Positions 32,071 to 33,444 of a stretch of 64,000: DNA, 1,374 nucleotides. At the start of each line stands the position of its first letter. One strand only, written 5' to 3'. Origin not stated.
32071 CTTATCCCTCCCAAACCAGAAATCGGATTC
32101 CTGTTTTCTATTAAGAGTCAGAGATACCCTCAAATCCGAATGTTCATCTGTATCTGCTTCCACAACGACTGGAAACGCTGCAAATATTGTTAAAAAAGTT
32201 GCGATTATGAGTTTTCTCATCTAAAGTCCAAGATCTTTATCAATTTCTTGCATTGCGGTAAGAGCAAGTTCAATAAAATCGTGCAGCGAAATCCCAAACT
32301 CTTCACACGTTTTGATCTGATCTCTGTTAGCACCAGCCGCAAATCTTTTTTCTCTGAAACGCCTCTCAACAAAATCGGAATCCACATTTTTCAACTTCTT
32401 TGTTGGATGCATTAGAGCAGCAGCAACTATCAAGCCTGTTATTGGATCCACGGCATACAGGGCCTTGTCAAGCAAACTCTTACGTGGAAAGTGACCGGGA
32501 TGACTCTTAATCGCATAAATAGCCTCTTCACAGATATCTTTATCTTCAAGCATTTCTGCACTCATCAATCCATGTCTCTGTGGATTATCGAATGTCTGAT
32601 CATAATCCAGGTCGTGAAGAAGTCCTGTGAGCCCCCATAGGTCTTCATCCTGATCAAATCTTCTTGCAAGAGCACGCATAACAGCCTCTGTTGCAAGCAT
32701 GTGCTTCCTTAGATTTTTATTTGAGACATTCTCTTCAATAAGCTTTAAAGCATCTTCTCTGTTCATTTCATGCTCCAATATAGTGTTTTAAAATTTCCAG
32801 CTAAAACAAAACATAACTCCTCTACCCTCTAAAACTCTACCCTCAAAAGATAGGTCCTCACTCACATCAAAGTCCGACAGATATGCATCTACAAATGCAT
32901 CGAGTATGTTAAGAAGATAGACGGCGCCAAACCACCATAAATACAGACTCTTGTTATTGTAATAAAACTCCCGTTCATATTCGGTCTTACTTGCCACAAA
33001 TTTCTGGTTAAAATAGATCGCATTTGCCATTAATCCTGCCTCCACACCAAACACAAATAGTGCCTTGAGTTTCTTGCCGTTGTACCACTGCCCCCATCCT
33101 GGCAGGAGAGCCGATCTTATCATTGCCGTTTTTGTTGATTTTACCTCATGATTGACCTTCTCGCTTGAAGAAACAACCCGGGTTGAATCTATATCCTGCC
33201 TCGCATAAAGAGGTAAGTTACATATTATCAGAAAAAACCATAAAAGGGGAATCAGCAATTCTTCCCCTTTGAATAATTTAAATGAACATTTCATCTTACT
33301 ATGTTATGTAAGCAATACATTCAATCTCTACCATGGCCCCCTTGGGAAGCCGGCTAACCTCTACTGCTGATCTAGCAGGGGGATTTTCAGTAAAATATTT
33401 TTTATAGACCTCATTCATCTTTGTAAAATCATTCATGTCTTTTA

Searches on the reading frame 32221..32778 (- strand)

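Call 70: search_protein_families(library=pfam, proteins=[window:32221-32778:-], max_evalue=0.00001)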
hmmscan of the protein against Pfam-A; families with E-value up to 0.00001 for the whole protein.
window:32221-32778:- (185 aa): 1 family
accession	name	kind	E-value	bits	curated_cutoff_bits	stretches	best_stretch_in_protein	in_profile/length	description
PF01966.28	HD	-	1.2e-10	42.2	22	1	25-111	3-111/116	HD domain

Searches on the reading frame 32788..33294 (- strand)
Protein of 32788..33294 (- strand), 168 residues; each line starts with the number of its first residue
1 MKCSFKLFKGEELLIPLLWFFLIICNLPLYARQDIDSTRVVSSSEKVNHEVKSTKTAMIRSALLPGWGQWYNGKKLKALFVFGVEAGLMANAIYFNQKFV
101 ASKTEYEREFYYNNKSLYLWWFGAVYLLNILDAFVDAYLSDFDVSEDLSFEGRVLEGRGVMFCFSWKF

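Call 70: search_protein_families(library=pfam, proteins=[window:32788-33294:-], max_evalue=0.00001)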
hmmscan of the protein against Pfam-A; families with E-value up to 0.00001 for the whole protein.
window:32788-33294:- (168 aa): 1 family
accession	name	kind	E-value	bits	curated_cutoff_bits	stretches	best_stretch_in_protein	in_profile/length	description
PF18935.5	DUF5683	-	3.3e-21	76.3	26.7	2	104-151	80-127/151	Family of unknown function (DUF5683)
